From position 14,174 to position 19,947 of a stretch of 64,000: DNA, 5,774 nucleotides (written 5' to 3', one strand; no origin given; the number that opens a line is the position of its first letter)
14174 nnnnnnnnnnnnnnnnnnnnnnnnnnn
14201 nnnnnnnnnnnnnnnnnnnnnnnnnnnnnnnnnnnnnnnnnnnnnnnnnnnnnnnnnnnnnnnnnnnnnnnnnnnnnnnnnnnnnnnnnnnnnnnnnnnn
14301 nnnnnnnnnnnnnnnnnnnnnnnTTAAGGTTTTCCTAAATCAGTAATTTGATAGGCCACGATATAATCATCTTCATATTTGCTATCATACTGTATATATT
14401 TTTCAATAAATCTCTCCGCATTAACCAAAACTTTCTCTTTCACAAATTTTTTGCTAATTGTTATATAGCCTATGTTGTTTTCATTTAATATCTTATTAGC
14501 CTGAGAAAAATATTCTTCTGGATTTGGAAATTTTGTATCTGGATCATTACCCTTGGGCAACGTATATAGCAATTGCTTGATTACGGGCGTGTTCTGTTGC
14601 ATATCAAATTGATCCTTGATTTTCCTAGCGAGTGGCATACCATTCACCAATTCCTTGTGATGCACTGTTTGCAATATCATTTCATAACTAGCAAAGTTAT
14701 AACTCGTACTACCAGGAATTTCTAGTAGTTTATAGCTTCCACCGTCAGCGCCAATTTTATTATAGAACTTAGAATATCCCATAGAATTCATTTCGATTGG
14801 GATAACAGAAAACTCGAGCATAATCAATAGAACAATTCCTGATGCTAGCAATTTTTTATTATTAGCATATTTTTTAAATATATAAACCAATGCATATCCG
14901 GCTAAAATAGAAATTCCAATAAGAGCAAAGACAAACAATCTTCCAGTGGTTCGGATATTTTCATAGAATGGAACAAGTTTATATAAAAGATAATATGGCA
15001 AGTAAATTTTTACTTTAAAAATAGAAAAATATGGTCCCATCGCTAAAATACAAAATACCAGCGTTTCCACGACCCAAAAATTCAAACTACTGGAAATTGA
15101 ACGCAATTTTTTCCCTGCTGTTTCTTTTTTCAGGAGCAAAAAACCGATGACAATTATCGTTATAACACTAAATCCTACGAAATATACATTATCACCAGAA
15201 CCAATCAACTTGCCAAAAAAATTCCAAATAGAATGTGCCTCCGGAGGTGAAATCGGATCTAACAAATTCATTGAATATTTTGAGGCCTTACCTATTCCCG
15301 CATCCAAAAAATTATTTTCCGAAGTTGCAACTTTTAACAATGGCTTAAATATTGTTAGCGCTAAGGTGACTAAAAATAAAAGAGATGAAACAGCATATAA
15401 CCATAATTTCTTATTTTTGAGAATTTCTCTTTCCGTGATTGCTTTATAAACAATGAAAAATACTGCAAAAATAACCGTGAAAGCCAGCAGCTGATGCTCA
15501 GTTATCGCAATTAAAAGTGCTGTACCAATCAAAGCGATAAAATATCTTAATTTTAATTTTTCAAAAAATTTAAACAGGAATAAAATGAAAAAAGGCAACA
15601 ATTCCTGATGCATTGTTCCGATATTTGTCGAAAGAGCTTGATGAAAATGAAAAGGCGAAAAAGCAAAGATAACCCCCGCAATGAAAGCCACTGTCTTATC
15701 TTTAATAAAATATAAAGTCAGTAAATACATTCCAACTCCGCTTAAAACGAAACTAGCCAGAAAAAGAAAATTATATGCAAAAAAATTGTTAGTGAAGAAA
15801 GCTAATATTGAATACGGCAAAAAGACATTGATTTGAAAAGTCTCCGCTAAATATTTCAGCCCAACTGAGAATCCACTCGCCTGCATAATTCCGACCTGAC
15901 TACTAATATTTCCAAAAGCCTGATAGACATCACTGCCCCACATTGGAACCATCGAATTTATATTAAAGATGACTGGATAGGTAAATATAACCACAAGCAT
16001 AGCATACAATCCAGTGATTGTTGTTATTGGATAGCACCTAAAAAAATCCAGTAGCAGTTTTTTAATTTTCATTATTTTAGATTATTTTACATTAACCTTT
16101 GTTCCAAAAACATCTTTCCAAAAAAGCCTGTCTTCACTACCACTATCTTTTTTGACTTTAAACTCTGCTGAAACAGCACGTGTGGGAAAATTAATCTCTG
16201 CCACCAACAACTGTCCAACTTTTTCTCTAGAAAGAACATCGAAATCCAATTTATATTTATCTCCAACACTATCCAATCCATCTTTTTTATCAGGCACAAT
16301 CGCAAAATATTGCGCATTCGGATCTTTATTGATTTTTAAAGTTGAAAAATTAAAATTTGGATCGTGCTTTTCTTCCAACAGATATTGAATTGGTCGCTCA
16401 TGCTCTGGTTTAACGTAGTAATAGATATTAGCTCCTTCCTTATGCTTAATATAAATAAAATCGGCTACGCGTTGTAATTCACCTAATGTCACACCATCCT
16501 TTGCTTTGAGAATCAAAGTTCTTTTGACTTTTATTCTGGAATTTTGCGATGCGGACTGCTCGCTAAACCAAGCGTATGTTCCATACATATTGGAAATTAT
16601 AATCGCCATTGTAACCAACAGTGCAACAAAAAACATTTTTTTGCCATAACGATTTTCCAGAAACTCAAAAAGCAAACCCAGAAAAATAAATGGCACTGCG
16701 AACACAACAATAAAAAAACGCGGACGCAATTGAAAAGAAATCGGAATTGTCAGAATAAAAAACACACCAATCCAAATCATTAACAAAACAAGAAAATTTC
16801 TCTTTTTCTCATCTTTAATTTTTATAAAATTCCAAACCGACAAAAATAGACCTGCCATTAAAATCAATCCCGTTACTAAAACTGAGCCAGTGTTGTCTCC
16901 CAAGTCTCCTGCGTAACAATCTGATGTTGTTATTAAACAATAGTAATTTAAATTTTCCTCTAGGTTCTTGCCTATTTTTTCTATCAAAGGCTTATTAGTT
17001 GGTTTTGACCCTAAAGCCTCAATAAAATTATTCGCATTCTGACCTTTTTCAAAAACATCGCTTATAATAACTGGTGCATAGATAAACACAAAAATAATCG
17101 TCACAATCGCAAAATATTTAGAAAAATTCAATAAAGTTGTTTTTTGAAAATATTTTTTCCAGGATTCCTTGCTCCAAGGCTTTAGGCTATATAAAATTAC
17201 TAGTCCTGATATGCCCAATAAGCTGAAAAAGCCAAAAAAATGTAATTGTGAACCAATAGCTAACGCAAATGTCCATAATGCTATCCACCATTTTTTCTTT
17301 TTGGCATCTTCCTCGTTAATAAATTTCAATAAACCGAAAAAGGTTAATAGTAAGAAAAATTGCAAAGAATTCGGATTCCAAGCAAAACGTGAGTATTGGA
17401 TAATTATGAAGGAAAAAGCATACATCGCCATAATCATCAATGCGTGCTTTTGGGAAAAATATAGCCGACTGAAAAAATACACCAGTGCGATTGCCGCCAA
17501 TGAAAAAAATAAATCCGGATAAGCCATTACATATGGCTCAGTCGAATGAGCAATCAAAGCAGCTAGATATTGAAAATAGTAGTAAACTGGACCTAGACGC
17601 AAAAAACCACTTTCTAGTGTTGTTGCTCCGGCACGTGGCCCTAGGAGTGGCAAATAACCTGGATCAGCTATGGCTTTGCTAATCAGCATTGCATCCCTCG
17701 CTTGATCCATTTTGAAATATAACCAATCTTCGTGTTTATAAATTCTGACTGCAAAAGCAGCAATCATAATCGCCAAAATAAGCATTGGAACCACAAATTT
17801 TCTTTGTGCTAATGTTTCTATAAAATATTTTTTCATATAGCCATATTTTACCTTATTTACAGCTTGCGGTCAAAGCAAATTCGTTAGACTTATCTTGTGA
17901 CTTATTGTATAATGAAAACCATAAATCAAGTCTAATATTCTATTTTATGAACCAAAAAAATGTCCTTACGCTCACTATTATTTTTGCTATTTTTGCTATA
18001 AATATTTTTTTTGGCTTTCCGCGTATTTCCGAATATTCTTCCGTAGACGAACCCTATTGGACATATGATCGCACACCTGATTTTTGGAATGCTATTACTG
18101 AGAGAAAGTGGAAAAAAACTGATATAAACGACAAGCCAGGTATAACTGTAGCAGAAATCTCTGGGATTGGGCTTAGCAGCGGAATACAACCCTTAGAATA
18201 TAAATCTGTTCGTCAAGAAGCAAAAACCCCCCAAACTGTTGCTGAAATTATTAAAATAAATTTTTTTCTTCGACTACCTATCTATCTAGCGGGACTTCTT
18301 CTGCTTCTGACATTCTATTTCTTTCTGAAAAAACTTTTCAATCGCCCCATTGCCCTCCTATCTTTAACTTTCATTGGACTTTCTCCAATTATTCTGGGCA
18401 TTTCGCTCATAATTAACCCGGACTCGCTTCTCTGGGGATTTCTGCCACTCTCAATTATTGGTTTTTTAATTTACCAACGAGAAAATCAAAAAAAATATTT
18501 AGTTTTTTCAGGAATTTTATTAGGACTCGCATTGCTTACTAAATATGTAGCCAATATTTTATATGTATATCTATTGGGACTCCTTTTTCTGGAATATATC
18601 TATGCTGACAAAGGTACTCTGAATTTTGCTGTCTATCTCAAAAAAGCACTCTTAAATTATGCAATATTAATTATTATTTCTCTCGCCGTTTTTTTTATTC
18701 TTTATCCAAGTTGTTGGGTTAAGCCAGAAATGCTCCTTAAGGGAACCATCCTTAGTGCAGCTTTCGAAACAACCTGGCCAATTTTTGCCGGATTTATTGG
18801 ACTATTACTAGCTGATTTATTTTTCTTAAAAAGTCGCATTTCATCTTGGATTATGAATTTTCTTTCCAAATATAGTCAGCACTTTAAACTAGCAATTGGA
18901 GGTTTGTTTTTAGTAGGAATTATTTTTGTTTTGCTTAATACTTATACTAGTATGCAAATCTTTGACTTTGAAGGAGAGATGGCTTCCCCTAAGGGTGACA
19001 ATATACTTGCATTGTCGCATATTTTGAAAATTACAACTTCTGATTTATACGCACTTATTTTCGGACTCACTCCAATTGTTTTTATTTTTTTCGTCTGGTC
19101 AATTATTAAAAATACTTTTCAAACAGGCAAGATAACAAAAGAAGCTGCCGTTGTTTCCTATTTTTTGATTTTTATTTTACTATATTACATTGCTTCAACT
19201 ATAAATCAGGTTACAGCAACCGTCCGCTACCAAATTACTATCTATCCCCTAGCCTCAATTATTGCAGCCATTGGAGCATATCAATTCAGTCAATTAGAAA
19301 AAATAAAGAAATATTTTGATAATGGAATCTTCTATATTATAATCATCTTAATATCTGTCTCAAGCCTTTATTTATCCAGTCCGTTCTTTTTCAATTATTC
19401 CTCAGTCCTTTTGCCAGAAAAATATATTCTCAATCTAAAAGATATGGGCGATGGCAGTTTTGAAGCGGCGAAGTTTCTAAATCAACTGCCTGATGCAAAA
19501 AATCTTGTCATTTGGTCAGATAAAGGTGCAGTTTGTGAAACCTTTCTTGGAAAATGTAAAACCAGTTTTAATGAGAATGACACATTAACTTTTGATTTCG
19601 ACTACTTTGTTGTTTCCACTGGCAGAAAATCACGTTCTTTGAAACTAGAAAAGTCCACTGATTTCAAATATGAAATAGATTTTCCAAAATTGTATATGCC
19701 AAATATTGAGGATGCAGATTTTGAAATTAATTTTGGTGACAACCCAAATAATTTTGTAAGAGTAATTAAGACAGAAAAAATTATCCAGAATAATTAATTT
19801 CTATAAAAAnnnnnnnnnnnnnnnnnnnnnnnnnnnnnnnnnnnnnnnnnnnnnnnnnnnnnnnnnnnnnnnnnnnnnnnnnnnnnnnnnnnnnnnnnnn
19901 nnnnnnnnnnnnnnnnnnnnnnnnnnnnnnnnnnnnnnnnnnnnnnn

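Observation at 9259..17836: Tandemly duplicated GT-C plus membrane metallophosphoesterase two-gene modules in one operon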

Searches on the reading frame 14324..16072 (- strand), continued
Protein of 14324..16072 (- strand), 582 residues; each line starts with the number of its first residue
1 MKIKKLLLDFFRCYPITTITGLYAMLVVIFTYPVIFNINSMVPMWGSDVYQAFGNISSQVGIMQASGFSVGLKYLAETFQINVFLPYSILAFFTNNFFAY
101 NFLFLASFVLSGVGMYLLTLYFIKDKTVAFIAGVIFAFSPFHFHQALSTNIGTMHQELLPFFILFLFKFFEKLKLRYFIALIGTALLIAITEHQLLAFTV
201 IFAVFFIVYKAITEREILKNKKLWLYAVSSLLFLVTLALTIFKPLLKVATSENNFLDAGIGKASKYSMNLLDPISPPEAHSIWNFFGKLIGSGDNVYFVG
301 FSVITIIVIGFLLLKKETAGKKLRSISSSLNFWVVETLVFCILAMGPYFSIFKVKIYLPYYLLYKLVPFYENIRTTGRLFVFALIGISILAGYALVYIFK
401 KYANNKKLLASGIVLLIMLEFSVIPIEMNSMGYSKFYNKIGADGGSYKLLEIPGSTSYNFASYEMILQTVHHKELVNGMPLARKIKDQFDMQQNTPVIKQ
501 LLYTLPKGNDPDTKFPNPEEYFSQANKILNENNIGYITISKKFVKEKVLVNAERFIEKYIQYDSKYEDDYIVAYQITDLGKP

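Call 87: search_protein_families(library=ncbifam, proteins=[L120:4672-6354:+], max_evalue=0.001)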
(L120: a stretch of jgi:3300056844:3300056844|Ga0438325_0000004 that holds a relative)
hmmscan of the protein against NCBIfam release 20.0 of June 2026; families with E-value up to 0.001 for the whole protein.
L120:4672-6354:+ (560 aa): 17 families
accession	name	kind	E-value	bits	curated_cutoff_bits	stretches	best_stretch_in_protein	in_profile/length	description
TIGR01556.1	rhamnosyltran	subfamily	1.6e-15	57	200.55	1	17-282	10-270/281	rhamnosyltransferase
NF007482.0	PRK10073.1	equivalog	2.4e-12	46.5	423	1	3-108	7-110/334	glycosyltransferase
TIGR03937.1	PgaC_IcaA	equivalog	6.4e-12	45.1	422.3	1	4-220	47-249/407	poly-beta-1,6-N-acetyl-D-glucosamine synthase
TIGR03965.1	mycofact_glyco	equivalog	8.3e-12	44.7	280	1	4-226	76-285/467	mycofactocin biosynthesis glycosyltransferase MftF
NF008359.0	PRK11148.1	equivalog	1.1e-11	44.8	225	1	368-526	40-210/275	3',5'-cyclic-AMP phosphodiesterase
NF038299.1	EPS_HpsN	equivalog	1.3e-10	40.8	425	1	4-262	3-266/317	hormogonium polysaccharide biosynthesis glycosyltransferase HpsN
NF041875.1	EPS_EpsD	equivalog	1.6e-10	40.9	370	1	6-223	3-208/325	exopolysaccharide biosynthesis glycosyltransferase EpsD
NF050112.1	PhdiestSpdARhizob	equivalog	2e-10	40.7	400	1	360-537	13-214/264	2', 3'cyclic nucleotide phosphodiesterase SpdA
NF038302.1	EPS_HpsE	equivalog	5.5e-09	35.4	300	1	5-128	4-131/307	hormogonium polysaccharide biosynthesis glycosyltransferase HpsE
NF050113.1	gal_furan_GlfT1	equivalog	6.3e-09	35.5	330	1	5-222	2-207/290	galactofuranosyltransferase GlfT1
TIGR04283.1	glyco_like_mftF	equivalog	6.7e-09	35.7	182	1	5-115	2-105/221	TIGR04283 family arsenosugar biosynthesis glycosyltransferase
NF050050.1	ProtGlycPglI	equivalog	9.8e-08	31.7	500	1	2-106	2-106/306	GalNAc(5)-diNAcBac-PP-undecaprenol beta-1,3-glucosyltransferase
TIGR04195.1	S_glycosyl_SunS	equivalog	2.5e-06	26.6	350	1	7-87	62-138/421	SunS family peptide S-glycosyltransferase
NF047683.1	TeichurnBiosyTuaG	equivalog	3.7e-06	26.8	400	1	5-97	9-100/252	teichuronic acid biosynthesis protein TuaG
NF053861.1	DS8_antiphage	equivalog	3.3e-05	21.8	790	0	460-553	176-268/994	anti-phage protein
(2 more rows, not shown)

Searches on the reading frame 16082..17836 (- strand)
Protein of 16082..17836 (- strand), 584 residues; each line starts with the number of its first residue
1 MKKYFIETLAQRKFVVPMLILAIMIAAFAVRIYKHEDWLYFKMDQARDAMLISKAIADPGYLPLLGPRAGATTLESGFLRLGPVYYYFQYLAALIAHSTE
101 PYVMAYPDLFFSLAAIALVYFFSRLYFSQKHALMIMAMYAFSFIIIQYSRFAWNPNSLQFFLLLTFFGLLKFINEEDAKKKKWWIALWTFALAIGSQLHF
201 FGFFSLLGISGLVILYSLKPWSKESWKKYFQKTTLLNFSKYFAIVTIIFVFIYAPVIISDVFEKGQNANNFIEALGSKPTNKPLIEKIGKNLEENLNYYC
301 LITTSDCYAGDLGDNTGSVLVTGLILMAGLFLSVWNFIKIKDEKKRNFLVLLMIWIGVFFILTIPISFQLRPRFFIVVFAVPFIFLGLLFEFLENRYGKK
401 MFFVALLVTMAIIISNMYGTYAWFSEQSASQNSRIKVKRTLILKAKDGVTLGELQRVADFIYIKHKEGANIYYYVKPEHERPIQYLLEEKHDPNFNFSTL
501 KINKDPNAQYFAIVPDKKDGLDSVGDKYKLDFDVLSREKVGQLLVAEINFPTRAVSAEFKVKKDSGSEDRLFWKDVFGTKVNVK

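Call 4: search_protein_families(library=pfam, proteins=[window:16082-17836:-], max_evalue=0.01)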
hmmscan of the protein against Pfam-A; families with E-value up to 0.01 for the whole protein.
window:16082-17836:- (584 aa): 4 families
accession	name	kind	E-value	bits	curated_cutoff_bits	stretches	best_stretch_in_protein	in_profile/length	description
PF02366.24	PMT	-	2e-09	37.8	22.7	1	105-252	87-228/245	Dolichyl-phosphate-mannose-protein mannosyltransferase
PF13231.12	PMT_2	-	7.5e-06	26.7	26.1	1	83-229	4-145/160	Dolichyl-phosphate-mannose-protein mannosyltransferase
PF10624.15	TraS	-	0.0061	16.7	27.4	0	302-381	13-87/157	Plasmid conjugative transfer entry exclusion protein TraS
PF07214.17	DUF1418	-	0.0079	16.5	22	1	321-366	16-61/94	Protein of unknown function (DUF1418)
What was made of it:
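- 16082..17836 (-): GTC3. First gene of the operon, a 584-aa GT-C glycosyltransferase of the PMT-like class. This class is the recurrent neighbour of MPE2-type genes in other genomes. PMT 37.8 bits and PMT_2 26.7 bits, both above cutoff (call 4).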

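Call 5: search_protein_families(library=ncbifam, proteins=[window:16082-17836:-], max_evalue=0.01)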
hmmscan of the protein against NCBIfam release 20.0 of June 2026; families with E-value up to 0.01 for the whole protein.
window:16082-17836:- (584 aa): 1 family
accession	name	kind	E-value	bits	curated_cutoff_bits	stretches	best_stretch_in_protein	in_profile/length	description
TIGR03663.1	TIGR03663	subfamily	3.8e-05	22.9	126.25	1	82-414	52-363/435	flippase activity-associated protein Agl23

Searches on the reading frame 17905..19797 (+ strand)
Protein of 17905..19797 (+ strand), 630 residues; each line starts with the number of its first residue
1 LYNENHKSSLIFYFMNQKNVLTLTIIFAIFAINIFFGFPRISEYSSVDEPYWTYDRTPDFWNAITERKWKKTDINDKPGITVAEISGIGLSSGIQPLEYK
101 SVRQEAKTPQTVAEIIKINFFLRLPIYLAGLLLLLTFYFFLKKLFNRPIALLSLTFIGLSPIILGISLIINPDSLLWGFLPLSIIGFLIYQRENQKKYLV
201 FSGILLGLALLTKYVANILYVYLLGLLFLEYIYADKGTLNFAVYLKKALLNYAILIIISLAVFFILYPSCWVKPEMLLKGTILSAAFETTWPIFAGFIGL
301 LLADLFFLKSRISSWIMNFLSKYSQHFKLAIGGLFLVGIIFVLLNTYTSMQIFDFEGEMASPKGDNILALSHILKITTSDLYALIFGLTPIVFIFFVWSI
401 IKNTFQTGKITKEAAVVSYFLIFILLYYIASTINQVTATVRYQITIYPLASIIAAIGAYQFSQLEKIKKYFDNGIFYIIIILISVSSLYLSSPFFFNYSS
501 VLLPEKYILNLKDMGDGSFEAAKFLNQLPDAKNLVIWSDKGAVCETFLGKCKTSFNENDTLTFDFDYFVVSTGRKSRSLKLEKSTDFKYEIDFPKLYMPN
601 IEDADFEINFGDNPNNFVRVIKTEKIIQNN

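Call 4: search_protein_families(library=pfam, proteins=[window:17905-19797:+], max_evalue=0.01)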
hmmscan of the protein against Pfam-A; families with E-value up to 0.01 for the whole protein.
window:17905-19797:+ (630 aa): 2 families
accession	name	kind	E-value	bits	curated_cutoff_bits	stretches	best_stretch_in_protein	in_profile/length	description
PF13231.12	PMT_2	-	1.4e-11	45.3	26.1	1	121-230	23-132/160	Dolichyl-phosphate-mannose-protein mannosyltransferase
PF02366.24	PMT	-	1.2e-07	32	22.7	1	120-264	83-234/245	Dolichyl-phosphate-mannose-protein mannosyltransferase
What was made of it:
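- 17905..19797 (+): GTC4. A divergently transcribed GT-C of a different class. The public gene call starts at the ATG at 17947, giving 616 aa. PMT_2 45.3 bits and PMT 32.0 bits (call 4).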

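Call 5: search_protein_families(library=ncbifam, proteins=[window:17905-19797:+], max_evalue=0.01)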
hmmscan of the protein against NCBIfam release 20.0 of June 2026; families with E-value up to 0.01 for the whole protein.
window:17905-19797:+ (630 aa): 1 family
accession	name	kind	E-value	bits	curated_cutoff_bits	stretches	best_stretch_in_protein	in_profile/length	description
TIGR03663.1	TIGR03663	subfamily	2.9e-07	29.9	126.25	1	119-291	70-244/435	flippase activity-associated protein Agl23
